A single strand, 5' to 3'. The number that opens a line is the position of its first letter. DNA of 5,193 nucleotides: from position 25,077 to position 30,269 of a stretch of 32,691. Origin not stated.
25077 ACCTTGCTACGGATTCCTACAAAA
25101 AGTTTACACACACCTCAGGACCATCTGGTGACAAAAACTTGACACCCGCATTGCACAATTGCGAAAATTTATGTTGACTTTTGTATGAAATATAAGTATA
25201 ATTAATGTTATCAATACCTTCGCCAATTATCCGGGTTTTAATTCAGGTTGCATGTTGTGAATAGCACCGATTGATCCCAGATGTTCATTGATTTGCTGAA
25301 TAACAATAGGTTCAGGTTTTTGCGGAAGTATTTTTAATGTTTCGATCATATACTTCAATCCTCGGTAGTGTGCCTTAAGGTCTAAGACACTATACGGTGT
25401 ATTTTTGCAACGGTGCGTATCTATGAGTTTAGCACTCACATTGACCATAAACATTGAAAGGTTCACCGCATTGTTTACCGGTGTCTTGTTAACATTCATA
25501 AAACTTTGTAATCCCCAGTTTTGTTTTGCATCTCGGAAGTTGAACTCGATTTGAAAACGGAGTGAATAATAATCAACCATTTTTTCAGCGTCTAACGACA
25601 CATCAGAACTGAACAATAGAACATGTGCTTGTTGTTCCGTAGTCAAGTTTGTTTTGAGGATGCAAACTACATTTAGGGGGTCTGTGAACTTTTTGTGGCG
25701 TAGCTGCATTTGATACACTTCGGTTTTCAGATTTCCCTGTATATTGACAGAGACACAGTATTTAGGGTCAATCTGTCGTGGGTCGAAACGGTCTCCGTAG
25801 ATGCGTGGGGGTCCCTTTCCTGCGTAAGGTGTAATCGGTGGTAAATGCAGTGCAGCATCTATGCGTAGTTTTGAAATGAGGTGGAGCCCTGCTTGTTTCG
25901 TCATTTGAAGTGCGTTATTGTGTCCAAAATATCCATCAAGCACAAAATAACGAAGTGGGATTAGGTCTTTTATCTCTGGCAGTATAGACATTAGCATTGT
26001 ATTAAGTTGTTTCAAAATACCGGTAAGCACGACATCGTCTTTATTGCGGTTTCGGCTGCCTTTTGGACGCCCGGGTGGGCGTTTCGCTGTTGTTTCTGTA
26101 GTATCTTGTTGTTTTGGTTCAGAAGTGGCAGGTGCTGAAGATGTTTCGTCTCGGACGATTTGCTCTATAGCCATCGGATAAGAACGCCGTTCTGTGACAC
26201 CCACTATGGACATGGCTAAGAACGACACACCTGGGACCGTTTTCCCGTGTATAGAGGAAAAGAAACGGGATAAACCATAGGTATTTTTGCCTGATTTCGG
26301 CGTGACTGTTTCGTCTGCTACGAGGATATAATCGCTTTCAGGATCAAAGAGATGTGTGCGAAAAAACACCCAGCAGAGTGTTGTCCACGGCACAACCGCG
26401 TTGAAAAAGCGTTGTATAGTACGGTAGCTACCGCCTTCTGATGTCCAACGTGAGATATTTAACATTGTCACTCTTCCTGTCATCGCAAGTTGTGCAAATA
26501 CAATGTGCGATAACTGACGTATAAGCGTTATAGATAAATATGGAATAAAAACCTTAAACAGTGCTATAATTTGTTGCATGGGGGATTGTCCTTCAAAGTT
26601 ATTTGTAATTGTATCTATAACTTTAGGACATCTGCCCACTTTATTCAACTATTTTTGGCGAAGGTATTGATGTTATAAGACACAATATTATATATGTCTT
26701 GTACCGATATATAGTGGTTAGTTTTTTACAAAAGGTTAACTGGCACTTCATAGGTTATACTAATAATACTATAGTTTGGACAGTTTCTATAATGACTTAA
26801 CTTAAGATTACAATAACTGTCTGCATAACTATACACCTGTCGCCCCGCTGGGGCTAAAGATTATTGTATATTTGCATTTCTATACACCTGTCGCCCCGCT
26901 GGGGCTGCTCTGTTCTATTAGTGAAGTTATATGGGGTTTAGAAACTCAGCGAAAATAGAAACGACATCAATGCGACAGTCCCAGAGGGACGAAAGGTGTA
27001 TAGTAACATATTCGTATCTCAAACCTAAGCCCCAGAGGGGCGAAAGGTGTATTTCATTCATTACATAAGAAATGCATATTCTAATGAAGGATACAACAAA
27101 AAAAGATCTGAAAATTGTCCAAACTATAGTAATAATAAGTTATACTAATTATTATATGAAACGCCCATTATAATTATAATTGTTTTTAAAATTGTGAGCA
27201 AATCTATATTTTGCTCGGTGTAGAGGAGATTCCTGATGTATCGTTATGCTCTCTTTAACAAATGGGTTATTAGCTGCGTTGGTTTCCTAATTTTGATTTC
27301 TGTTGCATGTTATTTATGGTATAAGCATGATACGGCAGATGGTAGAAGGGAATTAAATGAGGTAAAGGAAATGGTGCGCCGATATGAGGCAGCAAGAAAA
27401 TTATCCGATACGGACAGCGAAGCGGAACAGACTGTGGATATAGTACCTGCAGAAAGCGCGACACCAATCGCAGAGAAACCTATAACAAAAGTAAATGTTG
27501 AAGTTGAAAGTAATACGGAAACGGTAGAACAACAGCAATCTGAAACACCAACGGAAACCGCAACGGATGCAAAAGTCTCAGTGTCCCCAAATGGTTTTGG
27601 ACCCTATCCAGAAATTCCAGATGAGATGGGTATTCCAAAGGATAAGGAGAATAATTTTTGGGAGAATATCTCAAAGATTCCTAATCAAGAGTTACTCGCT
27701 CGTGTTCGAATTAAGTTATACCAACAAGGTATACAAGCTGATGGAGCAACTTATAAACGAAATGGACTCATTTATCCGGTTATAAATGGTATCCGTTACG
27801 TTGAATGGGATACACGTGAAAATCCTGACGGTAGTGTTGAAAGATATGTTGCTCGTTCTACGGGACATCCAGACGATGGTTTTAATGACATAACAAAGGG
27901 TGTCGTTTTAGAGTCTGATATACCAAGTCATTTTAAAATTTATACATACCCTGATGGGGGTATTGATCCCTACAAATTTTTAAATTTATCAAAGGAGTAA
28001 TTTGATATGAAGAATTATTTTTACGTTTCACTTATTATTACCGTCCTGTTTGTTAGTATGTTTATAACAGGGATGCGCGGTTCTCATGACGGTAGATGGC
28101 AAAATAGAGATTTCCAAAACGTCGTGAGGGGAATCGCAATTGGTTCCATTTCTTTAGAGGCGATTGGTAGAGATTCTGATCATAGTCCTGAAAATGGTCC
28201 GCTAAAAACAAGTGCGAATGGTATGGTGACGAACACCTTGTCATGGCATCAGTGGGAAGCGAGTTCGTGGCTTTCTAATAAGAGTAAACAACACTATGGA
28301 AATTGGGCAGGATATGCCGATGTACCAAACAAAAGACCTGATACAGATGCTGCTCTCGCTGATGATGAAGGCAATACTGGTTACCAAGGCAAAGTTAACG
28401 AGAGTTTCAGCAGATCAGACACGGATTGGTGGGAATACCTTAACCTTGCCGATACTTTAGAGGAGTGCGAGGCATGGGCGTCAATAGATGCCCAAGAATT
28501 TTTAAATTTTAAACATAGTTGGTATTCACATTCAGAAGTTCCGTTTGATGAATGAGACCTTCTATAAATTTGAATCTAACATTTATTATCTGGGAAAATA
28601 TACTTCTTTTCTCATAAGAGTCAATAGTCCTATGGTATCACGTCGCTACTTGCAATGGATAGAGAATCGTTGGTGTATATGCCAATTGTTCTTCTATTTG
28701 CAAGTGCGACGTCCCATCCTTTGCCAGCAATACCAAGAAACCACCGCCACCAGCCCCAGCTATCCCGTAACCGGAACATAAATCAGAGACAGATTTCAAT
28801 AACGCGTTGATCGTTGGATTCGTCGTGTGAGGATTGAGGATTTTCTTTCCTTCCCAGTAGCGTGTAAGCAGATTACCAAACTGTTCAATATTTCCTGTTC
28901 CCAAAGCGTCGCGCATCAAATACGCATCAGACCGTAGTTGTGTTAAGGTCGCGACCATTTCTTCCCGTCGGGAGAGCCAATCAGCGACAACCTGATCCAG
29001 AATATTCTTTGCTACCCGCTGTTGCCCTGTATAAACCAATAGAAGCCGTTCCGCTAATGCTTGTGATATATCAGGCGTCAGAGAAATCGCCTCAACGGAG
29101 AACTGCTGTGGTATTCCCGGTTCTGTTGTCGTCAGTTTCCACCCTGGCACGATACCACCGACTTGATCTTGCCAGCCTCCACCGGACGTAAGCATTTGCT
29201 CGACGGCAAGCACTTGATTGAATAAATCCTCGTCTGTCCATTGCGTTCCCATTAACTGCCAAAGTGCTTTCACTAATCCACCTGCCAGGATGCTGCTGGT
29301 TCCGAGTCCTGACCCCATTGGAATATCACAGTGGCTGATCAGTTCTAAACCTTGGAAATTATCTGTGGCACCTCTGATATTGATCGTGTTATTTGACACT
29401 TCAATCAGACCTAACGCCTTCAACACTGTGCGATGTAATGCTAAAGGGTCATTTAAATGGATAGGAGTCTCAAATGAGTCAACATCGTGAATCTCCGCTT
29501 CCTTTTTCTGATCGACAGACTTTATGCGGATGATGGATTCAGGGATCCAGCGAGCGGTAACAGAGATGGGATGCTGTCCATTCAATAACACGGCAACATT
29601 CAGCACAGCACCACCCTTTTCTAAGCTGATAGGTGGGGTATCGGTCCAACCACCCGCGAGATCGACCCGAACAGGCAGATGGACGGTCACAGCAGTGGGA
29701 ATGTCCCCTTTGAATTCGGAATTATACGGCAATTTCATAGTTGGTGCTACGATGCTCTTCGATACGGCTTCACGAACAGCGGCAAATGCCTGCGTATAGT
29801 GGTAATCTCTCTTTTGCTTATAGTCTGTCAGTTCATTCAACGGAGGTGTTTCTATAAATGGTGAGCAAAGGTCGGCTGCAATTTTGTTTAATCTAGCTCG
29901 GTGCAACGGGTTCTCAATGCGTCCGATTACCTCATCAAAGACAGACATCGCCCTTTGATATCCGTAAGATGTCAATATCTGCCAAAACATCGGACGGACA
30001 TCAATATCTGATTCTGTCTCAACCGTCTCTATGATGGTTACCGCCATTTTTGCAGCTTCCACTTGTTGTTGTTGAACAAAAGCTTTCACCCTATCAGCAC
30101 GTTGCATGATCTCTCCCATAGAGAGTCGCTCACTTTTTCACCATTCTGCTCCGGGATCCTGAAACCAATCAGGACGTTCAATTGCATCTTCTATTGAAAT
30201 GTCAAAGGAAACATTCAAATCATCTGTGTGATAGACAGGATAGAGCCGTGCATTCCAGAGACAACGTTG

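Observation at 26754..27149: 374-bp mirror-symmetric non-coding element: TIRs, 11-bp flanking direct repeat and 2+2 convergent hairpin repeats at an exact 51-bp period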

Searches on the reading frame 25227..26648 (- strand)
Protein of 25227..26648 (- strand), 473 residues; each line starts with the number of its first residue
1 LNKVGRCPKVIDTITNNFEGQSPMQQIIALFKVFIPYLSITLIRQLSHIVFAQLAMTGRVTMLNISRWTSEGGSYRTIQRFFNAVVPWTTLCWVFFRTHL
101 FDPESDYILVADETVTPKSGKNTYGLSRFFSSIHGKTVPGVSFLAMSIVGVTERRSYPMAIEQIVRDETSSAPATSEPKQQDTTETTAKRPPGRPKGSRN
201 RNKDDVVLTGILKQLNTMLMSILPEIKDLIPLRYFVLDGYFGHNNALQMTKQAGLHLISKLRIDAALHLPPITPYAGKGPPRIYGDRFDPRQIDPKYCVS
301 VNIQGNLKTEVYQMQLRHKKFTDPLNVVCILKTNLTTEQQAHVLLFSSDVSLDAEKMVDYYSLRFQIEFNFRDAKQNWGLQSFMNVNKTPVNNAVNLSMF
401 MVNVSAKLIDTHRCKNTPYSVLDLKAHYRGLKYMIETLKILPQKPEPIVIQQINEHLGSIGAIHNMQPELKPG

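Call 8: search_protein_families(library=pfam, proteins=[window:25227-26648:-])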
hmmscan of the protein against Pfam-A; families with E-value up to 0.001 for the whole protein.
window:25227-26648:- (473 aa): 2 families
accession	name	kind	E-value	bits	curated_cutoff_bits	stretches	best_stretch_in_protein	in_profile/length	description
PF13546.12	DDE_5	-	5.8e-38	131.4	27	1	44-293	13-243/272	DDE superfamily endonuclease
PF01609.27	DDE_Tnp_1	-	1.3e-06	28.8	23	1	225-383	75-179/200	Transposase DDE domain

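Call 63: search_protein_families(library=ncbifam, proteins=[window:25227-26648:-])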
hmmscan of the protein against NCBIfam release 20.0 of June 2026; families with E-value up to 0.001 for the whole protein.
window:25227-26648:- (473 aa): 7 families
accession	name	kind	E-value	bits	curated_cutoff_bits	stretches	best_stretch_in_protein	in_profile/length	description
NF049999.1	transpos_IS701_3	equivalog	4.8e-35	121.2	170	1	24-403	3-355/412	IS701 family transposase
NF033540.2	transpos_IS701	equivalog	1.3e-14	54.3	150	1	48-383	23-337/363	IS701 family transposase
NF049925.1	transpos_IS4_4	equivalog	4.8e-11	42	250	1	76-382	64-343/449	IS4 family transposase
NF049921.1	transpos_IS701_2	equivalog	5.3e-10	39.2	250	1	55-261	11-174/318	IS701 family transposase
NF033592.1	transpos_IS4_1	equivalog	4.8e-08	32.5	115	1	233-408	178-331/332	IS4 family transposase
NF033591.1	transpos_IS4_2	equivalog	5.2e-07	29.1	152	1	312-380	178-250/340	IS4 family transposase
NF041680.1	transp_NF041680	equivalog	1.2e-06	27.9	440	1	213-383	158-343/439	NF041680 family putative transposase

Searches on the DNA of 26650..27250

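Call 72: search_rna_families(source=window, start=26650, end=27250, threshold=evalue, max_evalue=10)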
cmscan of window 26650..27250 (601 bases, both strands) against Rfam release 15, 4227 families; matches with E-value up to 10: 5.
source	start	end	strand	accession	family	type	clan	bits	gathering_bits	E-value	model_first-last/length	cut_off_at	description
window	26882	27001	+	RF00794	mir-42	Gene; miRNA;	CL00088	19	70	0.2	1-102/102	no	mir-42 microRNA precursor family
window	26877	27006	+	RF04195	MIR6217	Gene; miRNA;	-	18.5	110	0.1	1-228/228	no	MIR6217 microRNA precursor family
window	27063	27127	-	RF01163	snoR64a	Gene; snRNA; snoRNA; CD-box;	-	17.2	45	3.3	1-77/77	no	Small nucleolar RNA snoR64a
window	27048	27087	+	RF02888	BtsR1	Gene; sRNA;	-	15.3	66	2.9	1-51/51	no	Bacillus sRNA 1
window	26879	27004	-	RF04170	MIR7723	Gene; miRNA;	-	12.9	200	9.2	1-235/235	no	MIR7723 microRNA precursor family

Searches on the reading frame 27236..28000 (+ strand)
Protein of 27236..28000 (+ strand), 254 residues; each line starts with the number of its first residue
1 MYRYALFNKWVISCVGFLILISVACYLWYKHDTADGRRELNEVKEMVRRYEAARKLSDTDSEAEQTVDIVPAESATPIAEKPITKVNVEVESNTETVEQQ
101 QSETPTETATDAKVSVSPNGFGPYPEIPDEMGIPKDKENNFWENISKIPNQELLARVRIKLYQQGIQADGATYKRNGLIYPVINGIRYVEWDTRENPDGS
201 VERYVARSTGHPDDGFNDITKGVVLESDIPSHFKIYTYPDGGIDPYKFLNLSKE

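Call 8: search_protein_families(library=pfam, proteins=[window:27236-28000:+])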
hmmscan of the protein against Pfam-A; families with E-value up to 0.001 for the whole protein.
window:27236-28000:+ (254 aa): 0 families

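Call 10: find_encoding_contigs(protein=window:27236-28000:+, flank=3000, max_places=10)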
Protein window:27236-28000:+ (254 aa): 2 contigs read that carry it; 2 places shown.
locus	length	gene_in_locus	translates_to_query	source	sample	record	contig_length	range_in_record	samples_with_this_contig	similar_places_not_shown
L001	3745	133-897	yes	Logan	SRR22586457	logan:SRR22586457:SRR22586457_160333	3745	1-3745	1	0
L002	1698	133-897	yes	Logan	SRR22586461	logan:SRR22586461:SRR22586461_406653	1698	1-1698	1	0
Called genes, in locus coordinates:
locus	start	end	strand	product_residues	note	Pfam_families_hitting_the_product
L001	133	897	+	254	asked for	-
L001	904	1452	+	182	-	-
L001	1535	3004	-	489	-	PF00288:GHMP_kinases_N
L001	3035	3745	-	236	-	?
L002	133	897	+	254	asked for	-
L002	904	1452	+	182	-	-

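Call 45: find_homologous_proteins(query=window:27236-28000:+)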
Query window:27236-28000:+ (254 aa): 226 proteins with E <= 0.001 among 583 candidates; the best 120 are listed.
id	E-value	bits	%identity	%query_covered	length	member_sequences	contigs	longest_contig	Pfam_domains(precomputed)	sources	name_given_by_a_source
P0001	2.7e-169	579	100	100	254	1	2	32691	-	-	-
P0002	5.4e-127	441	76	100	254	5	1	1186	-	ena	-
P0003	9.2e-126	437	76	100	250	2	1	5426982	-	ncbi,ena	-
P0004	2.2e-120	419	72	100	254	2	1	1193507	-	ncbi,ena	-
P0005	1.6e-96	341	61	100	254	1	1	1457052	-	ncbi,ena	-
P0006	1.7e-93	331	81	74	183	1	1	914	-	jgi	jgi:hypothetical protein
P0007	8.0e-90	319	59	100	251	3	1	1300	-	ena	-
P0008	7.7e-82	293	56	98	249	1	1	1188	-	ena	-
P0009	9.4e-82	292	57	98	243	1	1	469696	-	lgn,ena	-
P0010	1.8e-81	292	54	100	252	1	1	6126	-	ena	-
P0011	3.3e-81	291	59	96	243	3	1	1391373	-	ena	-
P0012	6.1e-80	286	54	100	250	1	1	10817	-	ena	-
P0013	6.2e-80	286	56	97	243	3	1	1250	-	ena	-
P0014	3.9e-79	284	81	59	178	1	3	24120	-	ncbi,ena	-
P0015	8.9e-77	276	54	97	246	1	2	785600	-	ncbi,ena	-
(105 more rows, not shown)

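Call 46: find_encoding_contigs(protein=P0003, flank=4000, max_places=2)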
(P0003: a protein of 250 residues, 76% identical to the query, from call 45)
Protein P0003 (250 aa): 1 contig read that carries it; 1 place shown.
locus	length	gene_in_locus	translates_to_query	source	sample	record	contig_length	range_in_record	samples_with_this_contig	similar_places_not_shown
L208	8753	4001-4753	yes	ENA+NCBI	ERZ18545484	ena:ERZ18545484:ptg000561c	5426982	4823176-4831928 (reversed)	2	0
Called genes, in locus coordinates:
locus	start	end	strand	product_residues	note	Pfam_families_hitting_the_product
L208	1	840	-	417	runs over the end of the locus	PF00464:SHMT, PF01212:Beta_elim_lyase (weak)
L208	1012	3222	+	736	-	PF01011:PQQ (faint), PF13360:PQQ_2, PF13570:Beta-prop_ACSF4, PF26549:Tricorn_N (faint), PF25174:Beta-prop_THOC3 (faint), PF13360:PQQ_2, PF13570:Beta-prop_ACSF4, PF23795:SH3_YKFC_2nd (weak), +4 more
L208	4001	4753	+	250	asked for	-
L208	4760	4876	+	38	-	-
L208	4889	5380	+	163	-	PF13546:DDE_5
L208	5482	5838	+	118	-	PF01710:HTH_Tnp_IS630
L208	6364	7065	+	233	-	PF01609:DDE_Tnp_1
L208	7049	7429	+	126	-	-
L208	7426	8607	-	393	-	PF00465:Fe-ADH, PF13685:Fe-ADH_2, PF25137:ADH_Fe_C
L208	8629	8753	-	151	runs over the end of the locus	PF02086:MethyltransfD12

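Call 47: find_encoding_contigs(protein=P0004, flank=4000, max_places=2)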
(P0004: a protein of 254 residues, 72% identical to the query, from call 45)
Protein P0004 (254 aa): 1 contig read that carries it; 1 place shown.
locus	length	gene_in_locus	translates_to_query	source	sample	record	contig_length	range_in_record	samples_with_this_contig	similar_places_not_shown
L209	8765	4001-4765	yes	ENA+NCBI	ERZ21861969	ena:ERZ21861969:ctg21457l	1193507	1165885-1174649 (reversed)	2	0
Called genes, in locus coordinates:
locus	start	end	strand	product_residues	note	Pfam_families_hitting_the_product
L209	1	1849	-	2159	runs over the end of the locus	-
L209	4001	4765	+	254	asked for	-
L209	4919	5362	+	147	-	PF13384:HTH_23 (weak), PF13551:HTH_29 (weak), PF13565:HTH_32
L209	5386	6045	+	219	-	PF13358:DDE_3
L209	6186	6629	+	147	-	PF13384:HTH_23 (faint), PF13565:HTH_32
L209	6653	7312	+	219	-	PF13358:DDE_3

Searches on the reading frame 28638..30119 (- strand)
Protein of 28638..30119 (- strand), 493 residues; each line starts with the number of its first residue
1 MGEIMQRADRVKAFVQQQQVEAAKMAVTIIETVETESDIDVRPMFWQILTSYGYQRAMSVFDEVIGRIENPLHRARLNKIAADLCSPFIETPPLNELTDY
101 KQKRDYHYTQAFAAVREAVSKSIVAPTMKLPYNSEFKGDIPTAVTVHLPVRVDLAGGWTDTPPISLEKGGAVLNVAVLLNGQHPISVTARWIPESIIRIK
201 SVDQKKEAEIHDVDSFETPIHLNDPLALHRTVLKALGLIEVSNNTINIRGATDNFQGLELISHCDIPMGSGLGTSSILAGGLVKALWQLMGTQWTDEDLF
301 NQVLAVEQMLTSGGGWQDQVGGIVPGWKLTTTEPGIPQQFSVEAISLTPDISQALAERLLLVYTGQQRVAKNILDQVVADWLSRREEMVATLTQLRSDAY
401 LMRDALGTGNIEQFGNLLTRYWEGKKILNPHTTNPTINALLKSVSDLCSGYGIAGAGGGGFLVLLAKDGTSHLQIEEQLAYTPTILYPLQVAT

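Call 8: search_protein_families(library=pfam, proteins=[window:28638-30119:-])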
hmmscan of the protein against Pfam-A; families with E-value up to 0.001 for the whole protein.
window:28638-30119:- (493 aa): 2 families
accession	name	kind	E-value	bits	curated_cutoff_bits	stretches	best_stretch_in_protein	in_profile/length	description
PF00288.32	GHMP_kinases_N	-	1.2e-10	41.9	22.3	1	253-320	15-81/87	GHMP kinases N terminal domain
PF08544.19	GHMP_kinases_C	-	2.9e-05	24.8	21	1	402-479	1-79/85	GHMP kinases C terminal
